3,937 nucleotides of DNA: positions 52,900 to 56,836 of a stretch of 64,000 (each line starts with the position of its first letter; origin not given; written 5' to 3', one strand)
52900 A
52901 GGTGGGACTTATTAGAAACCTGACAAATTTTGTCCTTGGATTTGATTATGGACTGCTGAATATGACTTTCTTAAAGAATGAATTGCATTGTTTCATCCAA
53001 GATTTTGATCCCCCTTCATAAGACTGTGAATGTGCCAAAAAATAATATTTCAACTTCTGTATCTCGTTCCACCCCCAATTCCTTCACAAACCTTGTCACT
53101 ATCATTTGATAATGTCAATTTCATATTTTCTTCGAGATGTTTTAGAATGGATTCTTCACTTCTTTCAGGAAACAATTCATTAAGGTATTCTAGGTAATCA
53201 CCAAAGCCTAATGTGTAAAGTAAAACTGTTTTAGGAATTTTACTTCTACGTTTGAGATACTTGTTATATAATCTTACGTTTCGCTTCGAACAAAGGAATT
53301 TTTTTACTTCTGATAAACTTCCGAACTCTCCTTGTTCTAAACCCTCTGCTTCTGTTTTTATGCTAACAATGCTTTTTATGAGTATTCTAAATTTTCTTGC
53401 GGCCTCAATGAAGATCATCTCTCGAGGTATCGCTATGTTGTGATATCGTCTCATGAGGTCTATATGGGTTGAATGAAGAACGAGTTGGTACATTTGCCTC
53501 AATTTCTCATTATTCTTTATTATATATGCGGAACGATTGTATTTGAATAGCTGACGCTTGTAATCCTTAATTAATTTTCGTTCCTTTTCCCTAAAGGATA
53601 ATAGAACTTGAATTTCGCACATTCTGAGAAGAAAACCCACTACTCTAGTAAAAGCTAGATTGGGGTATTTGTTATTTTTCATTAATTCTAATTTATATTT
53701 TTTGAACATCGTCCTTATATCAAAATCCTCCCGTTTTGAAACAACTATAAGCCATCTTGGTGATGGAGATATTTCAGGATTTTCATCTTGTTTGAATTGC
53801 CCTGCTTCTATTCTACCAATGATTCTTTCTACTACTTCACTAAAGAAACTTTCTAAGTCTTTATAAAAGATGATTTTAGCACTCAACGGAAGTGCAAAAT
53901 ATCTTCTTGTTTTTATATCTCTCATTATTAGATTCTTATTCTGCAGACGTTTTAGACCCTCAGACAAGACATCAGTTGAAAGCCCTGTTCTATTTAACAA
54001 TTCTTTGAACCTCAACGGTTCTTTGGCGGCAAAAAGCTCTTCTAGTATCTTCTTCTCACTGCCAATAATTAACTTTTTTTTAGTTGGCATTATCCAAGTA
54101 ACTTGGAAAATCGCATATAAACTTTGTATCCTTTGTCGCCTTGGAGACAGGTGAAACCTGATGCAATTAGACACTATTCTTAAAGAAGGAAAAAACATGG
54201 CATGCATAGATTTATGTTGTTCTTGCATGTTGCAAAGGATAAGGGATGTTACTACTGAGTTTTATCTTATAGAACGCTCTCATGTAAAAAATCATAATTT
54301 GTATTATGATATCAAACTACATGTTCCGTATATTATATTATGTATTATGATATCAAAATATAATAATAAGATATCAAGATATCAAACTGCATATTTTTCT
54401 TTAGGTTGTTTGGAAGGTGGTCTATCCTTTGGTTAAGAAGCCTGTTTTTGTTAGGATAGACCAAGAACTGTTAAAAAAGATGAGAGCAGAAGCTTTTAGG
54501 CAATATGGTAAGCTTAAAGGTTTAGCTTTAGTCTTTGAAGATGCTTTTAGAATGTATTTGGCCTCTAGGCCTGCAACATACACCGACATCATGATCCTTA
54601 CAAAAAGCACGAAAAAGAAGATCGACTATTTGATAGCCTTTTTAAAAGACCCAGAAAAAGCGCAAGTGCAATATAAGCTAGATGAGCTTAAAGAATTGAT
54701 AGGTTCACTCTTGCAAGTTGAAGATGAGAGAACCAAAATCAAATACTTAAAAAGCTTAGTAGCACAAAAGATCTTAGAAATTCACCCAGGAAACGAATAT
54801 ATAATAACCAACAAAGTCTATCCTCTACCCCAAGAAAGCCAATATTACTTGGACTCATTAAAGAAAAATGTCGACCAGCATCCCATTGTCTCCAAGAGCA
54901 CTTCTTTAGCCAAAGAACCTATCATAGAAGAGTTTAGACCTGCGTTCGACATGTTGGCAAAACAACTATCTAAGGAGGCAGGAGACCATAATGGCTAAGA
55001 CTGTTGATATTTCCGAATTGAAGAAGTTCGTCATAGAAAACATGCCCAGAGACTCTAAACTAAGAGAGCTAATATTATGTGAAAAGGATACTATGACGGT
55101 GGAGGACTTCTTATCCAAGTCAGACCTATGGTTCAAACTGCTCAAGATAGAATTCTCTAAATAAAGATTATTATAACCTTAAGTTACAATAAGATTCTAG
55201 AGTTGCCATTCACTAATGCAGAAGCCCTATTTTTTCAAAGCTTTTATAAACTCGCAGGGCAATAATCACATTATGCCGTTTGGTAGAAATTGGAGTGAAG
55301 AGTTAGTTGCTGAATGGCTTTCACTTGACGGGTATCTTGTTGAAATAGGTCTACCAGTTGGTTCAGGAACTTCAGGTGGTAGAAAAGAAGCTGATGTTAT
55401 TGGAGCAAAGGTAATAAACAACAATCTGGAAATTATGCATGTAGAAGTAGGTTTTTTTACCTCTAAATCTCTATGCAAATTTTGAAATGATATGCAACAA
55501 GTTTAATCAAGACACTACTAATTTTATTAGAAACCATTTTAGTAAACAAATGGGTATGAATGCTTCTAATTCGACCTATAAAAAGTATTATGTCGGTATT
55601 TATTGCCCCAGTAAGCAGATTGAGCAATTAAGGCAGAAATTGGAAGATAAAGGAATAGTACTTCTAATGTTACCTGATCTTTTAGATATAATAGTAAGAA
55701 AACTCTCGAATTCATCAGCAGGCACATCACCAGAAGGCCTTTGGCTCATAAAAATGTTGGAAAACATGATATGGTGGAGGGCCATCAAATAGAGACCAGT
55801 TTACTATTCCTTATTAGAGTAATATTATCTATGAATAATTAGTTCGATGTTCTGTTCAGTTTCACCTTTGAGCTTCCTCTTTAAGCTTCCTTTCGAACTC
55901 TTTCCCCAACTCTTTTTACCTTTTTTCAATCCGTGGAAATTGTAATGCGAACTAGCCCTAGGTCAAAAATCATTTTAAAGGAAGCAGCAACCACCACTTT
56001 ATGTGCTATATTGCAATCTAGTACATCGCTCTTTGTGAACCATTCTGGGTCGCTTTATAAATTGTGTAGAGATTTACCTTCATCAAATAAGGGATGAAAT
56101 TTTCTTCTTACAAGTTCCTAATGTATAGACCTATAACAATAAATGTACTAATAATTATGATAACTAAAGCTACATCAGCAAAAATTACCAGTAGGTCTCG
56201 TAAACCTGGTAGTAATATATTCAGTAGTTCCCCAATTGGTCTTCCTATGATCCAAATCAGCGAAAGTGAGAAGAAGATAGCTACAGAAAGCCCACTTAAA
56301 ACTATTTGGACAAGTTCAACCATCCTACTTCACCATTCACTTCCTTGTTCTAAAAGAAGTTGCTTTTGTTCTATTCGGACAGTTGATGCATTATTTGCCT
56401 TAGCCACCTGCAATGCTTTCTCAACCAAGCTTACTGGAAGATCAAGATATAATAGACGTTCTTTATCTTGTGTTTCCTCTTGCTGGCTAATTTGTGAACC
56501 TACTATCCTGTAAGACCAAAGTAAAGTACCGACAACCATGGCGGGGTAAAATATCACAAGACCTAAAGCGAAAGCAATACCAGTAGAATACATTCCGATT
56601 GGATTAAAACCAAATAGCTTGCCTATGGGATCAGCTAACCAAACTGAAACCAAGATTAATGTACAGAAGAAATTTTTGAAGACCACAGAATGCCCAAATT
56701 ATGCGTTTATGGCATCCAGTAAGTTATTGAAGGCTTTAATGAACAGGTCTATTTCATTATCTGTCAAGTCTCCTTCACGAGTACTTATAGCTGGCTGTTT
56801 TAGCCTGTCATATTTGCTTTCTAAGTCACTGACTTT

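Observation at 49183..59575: ~10.4 kb integrated element at tRNA-Trp bounded by a 15-bp direct repeat and carrying an integrase, an R-M module and several uncharacterised nuclease/wHTH/RHH genes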

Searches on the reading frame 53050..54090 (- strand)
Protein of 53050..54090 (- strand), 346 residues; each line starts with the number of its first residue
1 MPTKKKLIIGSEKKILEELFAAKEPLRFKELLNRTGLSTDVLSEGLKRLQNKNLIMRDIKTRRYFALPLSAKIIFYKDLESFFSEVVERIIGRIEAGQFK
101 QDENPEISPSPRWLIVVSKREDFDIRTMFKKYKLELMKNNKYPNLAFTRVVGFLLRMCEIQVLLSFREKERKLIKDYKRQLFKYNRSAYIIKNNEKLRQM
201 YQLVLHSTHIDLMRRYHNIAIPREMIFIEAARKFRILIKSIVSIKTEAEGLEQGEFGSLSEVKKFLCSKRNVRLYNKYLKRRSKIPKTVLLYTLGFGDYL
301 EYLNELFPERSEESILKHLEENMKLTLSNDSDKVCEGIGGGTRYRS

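Call 10: search_protein_families(library=pfam, max_evalue=0.1, proteins=[window:53050-54090:-])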
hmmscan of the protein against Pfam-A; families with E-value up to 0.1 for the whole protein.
window:53050-54090:- (346 aa): 5 families
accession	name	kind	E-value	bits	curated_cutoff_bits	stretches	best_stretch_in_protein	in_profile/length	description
PF01638.23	HxlR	-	0.0059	16.9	20.8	1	15-59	10-53/91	HxlR-like helix-turn-helix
PF00392.27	GntR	-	0.008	16.3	27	1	13-57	11-56/64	Bacterial regulatory proteins, gntR family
PF12802.13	MarR_2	-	0.0092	16.6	27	1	22-55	17-50/61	MarR family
PF13412.12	HTH_24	-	0.036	14.1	21.9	0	12-55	5-47/48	Winged helix-turn-helix DNA-binding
PF01047.28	MarR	-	0.099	13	24.6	0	23-59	15-51/59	MarR family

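Call 11: search_protein_families(library=padloc, max_evalue=0.1, proteins=[window:53050-54090:-])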
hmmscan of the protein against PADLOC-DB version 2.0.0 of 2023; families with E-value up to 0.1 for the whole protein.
window:53050-54090:- (346 aa): 2 families
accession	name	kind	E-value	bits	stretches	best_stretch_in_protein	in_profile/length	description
PDLC02975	WH_III-A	-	0.0003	19.2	1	11-57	4-50/103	-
PDLC01438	Csa3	-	0.0027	15.8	1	12-88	150-222/305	"CAS-I,CAS-II,CAS-III,CAS-IV,CAS-V,CAS-VI; associated_signaling"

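Call 47: search_protein_families(library=phrogs, max_evalue=0.01, proteins=[window:53050-54090:-])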
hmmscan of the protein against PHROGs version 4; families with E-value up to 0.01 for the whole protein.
window:53050-54090:- (346 aa): 1 family
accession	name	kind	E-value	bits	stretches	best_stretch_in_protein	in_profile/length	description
phrog_11195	-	unknown function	0.00038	20.9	1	15-60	29-73/122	-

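Call 48: search_protein_families(library=ncbifam, max_evalue=0.01, proteins=[window:53050-54090:-])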
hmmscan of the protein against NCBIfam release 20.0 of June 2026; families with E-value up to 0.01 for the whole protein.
window:53050-54090:- (346 aa): 1 family
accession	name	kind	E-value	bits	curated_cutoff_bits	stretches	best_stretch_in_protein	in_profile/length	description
NF040939.2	trans_reg_lrs14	equivalog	0.0062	16.6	90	0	11-61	22-72/103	Lrs14 family HTH-type transcriptional regulator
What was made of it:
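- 53050..54090 (-): 346-aa protein with an N-terminal winged helix-turn-helix; the remaining 280 aa are unknown. Weak hits to HxlR, GntR, MarR and Lrs14 over residues 11-60 (E = 0.006-0.04; calls 10 and 48).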

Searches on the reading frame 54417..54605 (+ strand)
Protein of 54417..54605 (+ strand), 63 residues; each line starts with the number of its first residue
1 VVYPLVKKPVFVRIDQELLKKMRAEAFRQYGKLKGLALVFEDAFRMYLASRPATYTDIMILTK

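Call 109: search_protein_families(library=pfam, max_evalue=5, proteins=[window:54417-54605:+])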
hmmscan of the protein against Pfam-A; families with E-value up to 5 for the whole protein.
seq(63 aa): 0 families

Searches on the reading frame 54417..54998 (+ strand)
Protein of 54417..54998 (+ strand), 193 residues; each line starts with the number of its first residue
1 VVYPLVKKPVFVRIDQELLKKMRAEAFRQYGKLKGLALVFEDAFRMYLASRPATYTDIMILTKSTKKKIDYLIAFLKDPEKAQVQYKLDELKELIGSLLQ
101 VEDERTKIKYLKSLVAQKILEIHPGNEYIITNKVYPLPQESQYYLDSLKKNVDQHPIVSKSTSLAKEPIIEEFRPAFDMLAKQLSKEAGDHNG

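Call 10: search_protein_families(library=pfam, max_evalue=0.1, proteins=[window:54417-54998:+])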
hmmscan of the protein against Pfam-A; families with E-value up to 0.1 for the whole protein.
window:54417-54998:+ (193 aa): 1 family
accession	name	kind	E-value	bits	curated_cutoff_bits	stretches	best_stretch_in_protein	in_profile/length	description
PF20215.3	DUF6575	-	0.066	13.1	26.6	1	57-125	127-195/218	Family of unknown function (DUF6575)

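Call 11: search_protein_families(library=padloc, max_evalue=0.1, proteins=[window:54417-54998:+])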
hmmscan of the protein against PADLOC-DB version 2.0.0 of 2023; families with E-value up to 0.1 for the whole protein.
window:54417-54998:+ (193 aa): 0 families

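Call 47: search_protein_families(library=phrogs, max_evalue=0.01, proteins=[window:54417-54998:+])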
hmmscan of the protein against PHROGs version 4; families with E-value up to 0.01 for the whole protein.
window:54417-54998:+ (193 aa): 0 families

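Call 48: search_protein_families(library=ncbifam, max_evalue=0.01, proteins=[window:54417-54998:+])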
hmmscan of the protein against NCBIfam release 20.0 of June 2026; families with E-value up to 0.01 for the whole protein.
window:54417-54998:+ (193 aa): 0 families

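Call 108: search_solved_structures(query=window:54417-54995:+, max_evalue=10)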
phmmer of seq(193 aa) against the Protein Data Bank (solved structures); distinct sequences matched with E-value up to 10: 6.
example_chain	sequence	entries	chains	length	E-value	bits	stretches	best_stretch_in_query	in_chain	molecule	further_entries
5dpo_A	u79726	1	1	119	0.49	13.8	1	74-160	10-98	Uncharacterized protein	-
7bxh_A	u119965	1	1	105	0.52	13.7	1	75-159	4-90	Lpg2149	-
7bxf_C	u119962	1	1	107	0.54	13.6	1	75-159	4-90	Lpg2149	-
6k3b_B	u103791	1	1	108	0.59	13.5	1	75-159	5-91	Uncharacterized protein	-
6lw4_B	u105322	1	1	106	0.62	13.4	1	75-159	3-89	Uncharacterized protein Lpg2149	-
3wp8_A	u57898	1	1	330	3.1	11.2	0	89-128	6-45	Trimeric autotransporter adhesin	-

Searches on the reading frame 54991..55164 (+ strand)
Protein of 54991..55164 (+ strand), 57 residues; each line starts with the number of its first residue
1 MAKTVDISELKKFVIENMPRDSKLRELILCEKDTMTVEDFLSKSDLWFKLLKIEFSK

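Call 47: search_protein_families(library=phrogs, max_evalue=0.01, proteins=[window:54991-55164:+])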
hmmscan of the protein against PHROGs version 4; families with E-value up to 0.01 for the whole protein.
window:54991-55164:+ (57 aa): 0 families

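Call 48: search_protein_families(library=ncbifam, max_evalue=0.01, proteins=[window:54991-55164:+])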
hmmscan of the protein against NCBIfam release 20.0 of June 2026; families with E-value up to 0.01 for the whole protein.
window:54991-55164:+ (57 aa): 0 families

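Call 55: find_homologous_proteins(query=window:54991-55164:+, max_evalue=0.01)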
Query window:54991-55164:+ (57 aa): 1 proteins with E <= 0.01 among 1 candidates.
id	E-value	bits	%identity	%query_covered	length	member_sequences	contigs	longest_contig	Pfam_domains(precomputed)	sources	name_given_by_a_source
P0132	4.0e-28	113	100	100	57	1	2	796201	-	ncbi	ncbi:MAG: hypothetical protein QXJ17_03965 [Nitrososphaeria archaeon]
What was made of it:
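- Tried and rejected: The word-based homologue search found only the protein itself (call 55).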

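Call 58: search_solved_structures(query=A3, max_evalue=10)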
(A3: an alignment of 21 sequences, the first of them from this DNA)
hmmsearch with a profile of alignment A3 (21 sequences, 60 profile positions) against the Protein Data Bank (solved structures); distinct sequences matched with E-value up to 10: 9.
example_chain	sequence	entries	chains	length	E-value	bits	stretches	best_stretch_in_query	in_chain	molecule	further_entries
5x6u_A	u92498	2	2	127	0.87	12.7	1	11-37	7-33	Ragulator complex protein LAMTOR3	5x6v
5yk3_C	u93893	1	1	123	0.91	12.7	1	11-37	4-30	Ragulator complex protein LAMTOR3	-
5y39_C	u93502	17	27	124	0.92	12.6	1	11-37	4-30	Ragulator complex protein LAMTOR3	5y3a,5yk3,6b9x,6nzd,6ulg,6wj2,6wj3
6ehp_A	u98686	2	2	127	0.94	12.6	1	11-37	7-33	Ragulator complex protein LAMTOR3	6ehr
1vet_A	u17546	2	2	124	0.94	12.6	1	11-37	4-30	Mitogen-activated protein kinase kinase 1 interacting protein 1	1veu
1sko_A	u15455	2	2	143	1.1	12.4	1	11-37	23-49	Mitogen-activated protein kinase kinase 1 interacting protein 1 | Mitogen-activated protein kinase kinase 1-interacting protein 1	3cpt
2zl1_A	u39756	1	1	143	1.1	12.4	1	11-37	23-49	Mitogen-activated protein kinase kinase 1-interacting protein 1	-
6u62_F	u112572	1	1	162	1.5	12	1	11-37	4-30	Ragulator complex protein LAMTOR3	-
5c53_B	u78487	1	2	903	1.7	11.8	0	2-21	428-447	Pol gamma B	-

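Call 59: search_protein_families(library=pfam, alignment_id=A3, max_evalue=1)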
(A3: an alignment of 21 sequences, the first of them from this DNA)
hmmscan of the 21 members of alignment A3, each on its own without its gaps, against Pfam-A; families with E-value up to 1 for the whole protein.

A. member 1, seq(57 aa): 0 families

B. families by the number of members that match (of 21 scanned): 2 families
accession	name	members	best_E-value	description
PF23009.1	UBC_like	1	0.059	Ubiquitin conjugating domain-like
PF06072.16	Herpes_US9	1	0.26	Alphaherpesvirus tegument protein US9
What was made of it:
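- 54991..55164 (+): 57-aa conserved partner of the integrase; candidate excision factor or regulator. No Pfam or PDB match (calls 58 and 59).
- Tried and rejected: A profile built from 21 translated homologues hit nothing in the PDB, and Pfam scans of the 21 members found nothing either (calls 58 and 59).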

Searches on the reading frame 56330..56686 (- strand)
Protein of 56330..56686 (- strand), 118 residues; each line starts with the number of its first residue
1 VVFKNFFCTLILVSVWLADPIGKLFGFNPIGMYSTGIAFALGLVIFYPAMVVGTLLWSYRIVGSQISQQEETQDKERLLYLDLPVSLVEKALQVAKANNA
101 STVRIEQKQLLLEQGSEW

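Call 10: search_protein_families(library=pfam, max_evalue=0.1, proteins=[window:56330-56686:-])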
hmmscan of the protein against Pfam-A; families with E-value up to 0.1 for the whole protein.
window:56330-56686:- (118 aa): 0 families

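Call 11: search_protein_families(library=padloc, max_evalue=0.1, proteins=[window:56330-56686:-])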
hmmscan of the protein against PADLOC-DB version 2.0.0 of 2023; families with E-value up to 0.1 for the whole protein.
window:56330-56686:- (118 aa): 0 families

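Call 47: search_protein_families(library=phrogs, max_evalue=0.01, proteins=[window:56330-56686:-])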
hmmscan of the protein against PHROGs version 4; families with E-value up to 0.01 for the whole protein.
window:56330-56686:- (118 aa): 0 families

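Call 48: search_protein_families(library=ncbifam, max_evalue=0.01, proteins=[window:56330-56686:-])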
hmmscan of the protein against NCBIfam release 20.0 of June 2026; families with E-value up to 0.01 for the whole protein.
window:56330-56686:- (118 aa): 0 families
